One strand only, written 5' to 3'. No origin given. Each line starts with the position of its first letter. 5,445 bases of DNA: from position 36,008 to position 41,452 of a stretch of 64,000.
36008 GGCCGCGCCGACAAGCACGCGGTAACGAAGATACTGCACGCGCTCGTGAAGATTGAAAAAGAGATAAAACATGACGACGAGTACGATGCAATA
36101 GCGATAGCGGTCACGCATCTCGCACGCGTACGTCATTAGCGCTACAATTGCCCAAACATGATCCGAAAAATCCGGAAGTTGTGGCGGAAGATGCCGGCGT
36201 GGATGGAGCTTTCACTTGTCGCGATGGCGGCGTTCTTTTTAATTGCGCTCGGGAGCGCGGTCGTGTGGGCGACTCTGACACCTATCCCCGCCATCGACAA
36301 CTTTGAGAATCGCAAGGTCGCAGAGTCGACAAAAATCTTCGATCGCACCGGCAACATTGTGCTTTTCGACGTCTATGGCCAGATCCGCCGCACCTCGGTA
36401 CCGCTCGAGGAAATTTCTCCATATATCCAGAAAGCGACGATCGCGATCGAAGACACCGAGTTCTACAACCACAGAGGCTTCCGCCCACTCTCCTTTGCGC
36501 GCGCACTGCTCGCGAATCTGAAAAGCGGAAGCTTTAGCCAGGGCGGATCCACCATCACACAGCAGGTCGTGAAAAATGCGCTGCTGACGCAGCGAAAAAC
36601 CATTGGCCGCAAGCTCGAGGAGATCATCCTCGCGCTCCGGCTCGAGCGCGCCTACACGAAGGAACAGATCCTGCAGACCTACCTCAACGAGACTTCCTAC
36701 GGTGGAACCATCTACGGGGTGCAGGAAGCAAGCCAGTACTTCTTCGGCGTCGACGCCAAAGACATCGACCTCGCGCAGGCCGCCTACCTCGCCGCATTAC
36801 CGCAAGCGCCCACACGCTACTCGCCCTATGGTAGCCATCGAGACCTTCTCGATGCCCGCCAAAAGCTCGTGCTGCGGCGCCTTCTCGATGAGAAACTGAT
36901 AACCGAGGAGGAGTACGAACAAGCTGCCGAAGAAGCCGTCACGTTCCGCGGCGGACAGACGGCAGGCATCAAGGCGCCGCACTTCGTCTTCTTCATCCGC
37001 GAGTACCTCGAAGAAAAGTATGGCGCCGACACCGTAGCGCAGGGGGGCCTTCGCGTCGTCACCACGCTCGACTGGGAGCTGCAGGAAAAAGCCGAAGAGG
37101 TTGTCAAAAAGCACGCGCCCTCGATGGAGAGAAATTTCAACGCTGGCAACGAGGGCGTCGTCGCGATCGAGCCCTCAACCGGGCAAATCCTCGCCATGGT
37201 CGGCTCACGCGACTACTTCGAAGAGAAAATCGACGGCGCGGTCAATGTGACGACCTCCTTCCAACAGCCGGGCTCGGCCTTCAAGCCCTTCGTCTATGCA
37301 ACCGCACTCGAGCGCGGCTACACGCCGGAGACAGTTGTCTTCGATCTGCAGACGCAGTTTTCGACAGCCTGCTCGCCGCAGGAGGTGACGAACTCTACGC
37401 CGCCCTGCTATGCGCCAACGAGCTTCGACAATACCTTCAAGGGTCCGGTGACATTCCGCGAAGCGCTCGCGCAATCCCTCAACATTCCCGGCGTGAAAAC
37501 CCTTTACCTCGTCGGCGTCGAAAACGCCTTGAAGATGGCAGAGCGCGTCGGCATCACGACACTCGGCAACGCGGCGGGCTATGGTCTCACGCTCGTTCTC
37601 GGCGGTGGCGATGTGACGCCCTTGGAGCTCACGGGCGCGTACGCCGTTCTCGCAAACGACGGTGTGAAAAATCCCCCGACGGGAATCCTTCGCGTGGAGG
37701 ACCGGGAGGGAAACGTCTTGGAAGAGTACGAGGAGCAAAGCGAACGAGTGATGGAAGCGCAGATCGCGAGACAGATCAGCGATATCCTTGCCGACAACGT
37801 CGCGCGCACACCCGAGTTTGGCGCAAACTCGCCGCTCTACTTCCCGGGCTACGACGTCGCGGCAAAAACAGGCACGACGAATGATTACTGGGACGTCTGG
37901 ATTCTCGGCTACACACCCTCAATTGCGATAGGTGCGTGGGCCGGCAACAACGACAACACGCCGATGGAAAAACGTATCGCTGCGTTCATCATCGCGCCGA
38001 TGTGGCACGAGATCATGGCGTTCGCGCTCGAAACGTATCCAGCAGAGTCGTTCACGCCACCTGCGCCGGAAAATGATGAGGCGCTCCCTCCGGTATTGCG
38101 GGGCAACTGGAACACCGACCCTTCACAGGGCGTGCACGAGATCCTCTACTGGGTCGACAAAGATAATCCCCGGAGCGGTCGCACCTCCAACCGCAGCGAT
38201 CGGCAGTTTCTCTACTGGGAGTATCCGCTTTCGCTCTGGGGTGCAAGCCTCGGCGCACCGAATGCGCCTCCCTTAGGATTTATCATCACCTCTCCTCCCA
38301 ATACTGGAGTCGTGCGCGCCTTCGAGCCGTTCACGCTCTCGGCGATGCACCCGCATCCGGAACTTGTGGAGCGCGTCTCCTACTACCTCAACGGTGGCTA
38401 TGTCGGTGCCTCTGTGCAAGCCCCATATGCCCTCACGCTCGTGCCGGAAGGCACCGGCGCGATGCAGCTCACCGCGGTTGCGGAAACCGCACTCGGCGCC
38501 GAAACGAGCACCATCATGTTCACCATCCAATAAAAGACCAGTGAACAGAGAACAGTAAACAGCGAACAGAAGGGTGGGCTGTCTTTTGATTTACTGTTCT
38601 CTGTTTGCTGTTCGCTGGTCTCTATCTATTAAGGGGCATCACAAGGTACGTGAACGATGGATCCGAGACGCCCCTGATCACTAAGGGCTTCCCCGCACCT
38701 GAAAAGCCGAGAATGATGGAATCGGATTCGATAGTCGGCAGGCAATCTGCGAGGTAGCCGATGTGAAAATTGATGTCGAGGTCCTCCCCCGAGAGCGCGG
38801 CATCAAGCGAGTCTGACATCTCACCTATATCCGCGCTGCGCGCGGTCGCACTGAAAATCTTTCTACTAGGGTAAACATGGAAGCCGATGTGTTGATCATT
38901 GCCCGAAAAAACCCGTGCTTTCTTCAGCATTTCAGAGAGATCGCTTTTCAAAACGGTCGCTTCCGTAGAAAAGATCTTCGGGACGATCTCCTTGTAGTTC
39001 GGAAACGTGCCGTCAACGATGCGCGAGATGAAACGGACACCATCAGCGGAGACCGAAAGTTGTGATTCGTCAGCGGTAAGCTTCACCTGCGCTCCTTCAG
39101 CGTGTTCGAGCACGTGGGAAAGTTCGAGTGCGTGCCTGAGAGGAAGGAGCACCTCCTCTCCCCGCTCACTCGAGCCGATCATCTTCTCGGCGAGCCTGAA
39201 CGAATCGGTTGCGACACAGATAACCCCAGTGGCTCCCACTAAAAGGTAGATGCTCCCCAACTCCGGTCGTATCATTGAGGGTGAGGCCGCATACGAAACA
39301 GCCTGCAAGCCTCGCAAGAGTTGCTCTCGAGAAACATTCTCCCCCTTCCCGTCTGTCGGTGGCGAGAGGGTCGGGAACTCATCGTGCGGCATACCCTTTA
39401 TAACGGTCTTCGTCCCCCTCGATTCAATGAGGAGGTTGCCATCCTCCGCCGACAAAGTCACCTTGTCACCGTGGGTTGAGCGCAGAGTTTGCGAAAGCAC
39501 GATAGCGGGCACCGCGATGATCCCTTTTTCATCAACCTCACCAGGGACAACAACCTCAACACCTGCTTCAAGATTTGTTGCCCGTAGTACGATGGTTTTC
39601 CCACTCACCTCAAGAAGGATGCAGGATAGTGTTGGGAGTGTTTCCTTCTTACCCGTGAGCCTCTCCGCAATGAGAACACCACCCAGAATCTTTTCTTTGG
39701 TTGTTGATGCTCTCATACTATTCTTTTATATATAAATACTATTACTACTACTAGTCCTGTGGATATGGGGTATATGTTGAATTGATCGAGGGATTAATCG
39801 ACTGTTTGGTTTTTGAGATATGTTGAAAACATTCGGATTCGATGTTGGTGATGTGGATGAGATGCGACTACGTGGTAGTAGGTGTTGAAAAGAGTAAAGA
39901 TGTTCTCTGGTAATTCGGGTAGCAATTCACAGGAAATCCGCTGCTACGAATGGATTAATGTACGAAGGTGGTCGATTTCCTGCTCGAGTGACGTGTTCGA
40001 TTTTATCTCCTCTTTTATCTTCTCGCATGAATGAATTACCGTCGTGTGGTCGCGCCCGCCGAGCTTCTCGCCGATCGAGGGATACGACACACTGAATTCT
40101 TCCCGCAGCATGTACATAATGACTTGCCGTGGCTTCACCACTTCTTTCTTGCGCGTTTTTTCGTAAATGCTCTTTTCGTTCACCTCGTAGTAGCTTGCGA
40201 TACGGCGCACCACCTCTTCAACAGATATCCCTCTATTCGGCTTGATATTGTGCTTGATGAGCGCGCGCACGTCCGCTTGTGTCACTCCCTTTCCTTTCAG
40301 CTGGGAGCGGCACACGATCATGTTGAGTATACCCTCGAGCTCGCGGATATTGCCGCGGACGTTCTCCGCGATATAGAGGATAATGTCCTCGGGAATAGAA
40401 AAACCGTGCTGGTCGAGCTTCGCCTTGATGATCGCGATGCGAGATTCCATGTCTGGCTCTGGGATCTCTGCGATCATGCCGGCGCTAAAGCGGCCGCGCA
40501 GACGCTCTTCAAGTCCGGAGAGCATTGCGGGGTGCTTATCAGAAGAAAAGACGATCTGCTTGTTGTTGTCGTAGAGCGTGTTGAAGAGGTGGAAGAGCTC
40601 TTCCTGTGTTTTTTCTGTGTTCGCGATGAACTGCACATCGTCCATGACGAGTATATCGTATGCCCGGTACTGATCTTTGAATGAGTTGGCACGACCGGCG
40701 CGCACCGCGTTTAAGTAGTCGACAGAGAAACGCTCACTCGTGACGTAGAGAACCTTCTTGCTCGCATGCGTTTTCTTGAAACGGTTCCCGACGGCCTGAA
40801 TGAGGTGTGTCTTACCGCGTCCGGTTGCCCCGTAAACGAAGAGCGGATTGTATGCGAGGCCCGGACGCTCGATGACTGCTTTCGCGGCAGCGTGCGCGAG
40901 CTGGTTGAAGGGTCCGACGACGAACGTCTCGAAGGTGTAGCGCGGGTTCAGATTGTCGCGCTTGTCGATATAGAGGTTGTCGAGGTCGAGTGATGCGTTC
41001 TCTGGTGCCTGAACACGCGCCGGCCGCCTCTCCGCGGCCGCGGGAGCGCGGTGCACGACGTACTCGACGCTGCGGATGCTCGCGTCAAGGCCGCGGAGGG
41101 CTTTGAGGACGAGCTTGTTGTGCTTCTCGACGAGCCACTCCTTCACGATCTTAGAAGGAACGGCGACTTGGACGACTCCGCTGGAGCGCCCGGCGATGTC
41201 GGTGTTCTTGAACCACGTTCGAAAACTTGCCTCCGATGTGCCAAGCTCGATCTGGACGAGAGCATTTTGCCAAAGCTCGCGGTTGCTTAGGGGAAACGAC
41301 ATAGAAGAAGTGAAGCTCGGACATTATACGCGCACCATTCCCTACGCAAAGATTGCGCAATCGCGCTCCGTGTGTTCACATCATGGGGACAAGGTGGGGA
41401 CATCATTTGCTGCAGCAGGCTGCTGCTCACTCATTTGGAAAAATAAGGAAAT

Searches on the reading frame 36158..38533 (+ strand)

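Call 63: search_protein_families(library=pfam, proteins=[window:36158-38533:+], max_evalue=0.001)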
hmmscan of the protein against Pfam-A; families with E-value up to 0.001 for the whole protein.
window:36158-38533:+ (791 aa): 3 families
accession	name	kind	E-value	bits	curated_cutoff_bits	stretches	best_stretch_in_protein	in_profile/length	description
PF00912.28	Transgly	-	5e-60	202.4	27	1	75-242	11-177/178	Transglycosylase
PF00905.27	Transpeptidase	-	2e-29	103.2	22.1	1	334-587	3-266/299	Penicillin binding protein transpeptidase domain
PF17957.7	Big_7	-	1.2e-05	26.3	24.1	1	710-773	5-70/70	Bacterial Ig domain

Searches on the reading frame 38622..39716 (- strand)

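Call 63: search_protein_families(library=pfam, proteins=[window:38622-39716:-], max_evalue=0.001)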
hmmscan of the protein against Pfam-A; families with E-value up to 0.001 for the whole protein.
window:38622-39716:- (364 aa): 3 families
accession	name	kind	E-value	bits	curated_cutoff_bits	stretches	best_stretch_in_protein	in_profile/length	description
PF02767.21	DNA_pol3_beta_2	-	1.7e-19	70.7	27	1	128-240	2-116/116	DNA polymerase III beta subunit, central domain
PF02768.20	DNA_pol3_beta_3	-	3.9e-18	65.8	27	1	243-362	2-120/121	DNA polymerase III beta subunit, C-terminal domain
PF00712.24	DNA_pol3_beta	-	1.7e-17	64.1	24.4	1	4-117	4-119/120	DNA polymerase III beta subunit, N-terminal domain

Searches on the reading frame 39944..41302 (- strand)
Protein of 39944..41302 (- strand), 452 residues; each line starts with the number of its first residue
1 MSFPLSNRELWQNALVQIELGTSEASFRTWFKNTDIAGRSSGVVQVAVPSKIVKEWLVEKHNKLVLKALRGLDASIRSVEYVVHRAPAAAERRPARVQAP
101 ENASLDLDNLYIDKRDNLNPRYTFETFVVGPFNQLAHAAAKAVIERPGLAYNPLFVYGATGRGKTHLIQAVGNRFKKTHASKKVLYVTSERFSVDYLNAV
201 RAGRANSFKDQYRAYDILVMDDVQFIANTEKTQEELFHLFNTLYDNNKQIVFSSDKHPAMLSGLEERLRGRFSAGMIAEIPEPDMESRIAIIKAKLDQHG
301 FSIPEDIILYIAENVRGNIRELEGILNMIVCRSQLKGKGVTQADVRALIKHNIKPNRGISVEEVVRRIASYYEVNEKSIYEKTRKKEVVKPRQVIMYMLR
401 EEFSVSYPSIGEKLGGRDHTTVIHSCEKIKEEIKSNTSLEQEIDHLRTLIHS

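Call 63: search_protein_families(library=pfam, proteins=[window:39944-41302:-], max_evalue=0.001)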
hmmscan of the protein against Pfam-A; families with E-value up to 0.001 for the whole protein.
window:39944-41302:- (452 aa): 10 families
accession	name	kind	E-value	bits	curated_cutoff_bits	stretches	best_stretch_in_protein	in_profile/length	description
PF00308.24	Bac_DnaA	-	3.3e-63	213.1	23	1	118-278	1-161/162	Bacterial DnaA ATPAse domain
PF08299.17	Bac_DnaA_C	-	7.9e-25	87.1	31.5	1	361-429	1-69/69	Bacterial dnaA protein helix-turn-helix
PF11638.13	DnaA_N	-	7e-10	38.9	24.6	1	9-69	2-63/65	DnaA N-terminal domain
PF01695.23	IstB_IS21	-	1.3e-08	35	24.1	1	154-253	95-192/238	IstB-like ATP binding protein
PF13173.12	AAA_14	-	4.2e-06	27.2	27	1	152-272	3-115/129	AAA domain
PF01637.24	ATPase_2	-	0.00021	21.6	33.2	1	151-251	20-113/225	ATPase domain predominantly from Archaea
PF13401.12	AAA_22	-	0.00031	21.5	27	0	154-188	8-40/130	AAA domain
PF00910.28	RNA_helicase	-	0.00032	21.6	21.5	0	155-248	2-79/105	RNA helicase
PF25201.1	nSTAND6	-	0.00051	20.5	27.7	0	152-184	19-51/148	Novel STAND NTPase 6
PF00004.35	AAA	-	0.0006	20.7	21.2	0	155-252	2-105/131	ATPase family associated with various cellular activities (AAA)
